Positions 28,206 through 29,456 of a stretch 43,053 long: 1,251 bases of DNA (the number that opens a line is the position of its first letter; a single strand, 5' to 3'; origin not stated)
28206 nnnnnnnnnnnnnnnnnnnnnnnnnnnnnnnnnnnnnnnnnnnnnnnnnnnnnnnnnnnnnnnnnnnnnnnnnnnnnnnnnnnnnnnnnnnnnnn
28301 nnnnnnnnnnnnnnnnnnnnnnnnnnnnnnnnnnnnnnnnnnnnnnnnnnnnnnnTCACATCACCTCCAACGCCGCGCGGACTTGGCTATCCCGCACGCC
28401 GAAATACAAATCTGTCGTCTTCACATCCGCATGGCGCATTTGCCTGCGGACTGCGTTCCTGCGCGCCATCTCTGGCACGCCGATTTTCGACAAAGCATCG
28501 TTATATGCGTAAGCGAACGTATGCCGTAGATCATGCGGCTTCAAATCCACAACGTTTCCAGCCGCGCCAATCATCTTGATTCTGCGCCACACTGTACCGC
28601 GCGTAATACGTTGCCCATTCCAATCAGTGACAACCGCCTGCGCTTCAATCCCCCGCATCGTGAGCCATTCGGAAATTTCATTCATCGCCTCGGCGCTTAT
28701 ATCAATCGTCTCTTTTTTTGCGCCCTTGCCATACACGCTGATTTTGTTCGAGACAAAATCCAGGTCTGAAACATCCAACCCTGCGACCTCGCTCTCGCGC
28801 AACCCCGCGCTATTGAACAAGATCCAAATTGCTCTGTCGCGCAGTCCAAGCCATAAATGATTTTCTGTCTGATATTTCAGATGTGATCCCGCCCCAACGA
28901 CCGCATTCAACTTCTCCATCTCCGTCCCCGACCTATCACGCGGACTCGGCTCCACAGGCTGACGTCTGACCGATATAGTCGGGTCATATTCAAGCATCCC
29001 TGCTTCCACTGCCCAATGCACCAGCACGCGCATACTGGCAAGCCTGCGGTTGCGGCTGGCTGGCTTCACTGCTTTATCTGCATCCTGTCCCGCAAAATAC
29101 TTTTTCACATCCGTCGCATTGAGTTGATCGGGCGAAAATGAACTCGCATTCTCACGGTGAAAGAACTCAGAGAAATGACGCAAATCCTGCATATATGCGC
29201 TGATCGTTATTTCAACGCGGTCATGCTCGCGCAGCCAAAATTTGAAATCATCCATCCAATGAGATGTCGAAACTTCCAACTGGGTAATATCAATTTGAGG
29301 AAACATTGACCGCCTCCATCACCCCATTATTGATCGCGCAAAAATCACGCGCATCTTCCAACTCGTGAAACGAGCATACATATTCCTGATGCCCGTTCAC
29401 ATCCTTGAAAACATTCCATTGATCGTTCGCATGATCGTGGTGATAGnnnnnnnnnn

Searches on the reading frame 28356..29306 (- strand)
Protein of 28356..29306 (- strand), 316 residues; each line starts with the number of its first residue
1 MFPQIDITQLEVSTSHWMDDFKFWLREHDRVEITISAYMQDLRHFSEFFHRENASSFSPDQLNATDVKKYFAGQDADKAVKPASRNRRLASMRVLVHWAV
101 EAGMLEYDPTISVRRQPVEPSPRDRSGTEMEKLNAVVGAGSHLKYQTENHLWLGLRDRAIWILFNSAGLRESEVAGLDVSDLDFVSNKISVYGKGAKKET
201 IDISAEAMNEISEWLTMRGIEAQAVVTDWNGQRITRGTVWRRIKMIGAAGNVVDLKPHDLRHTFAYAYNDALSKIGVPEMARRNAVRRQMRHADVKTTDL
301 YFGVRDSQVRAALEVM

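Call 76: search_protein_families(library=pfam, proteins=[window:28356-29306:-], max_evalue=0.001)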
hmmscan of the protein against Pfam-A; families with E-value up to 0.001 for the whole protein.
window:28356-29306:- (316 aa): 4 families
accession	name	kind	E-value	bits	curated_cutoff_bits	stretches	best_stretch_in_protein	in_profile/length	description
PF00589.27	Phage_integrase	-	2.6e-20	73.4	27.1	1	153-305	20-169/172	Phage integrase family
PF02899.23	Phage_int_SAM_1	-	1e-07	32.6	22.3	1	29-102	13-82/83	Phage integrase, N-terminal SAM-like domain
PF13495.12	Phage_int_SAM_4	-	1.2e-05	26.1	27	1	29-101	13-80/85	Phage integrase, N-terminal SAM-like domain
PF13102.12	Phage_int_SAM_5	-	0.00019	22.2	22.3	0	43-109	30-92/98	Phage integrase SAM-like domain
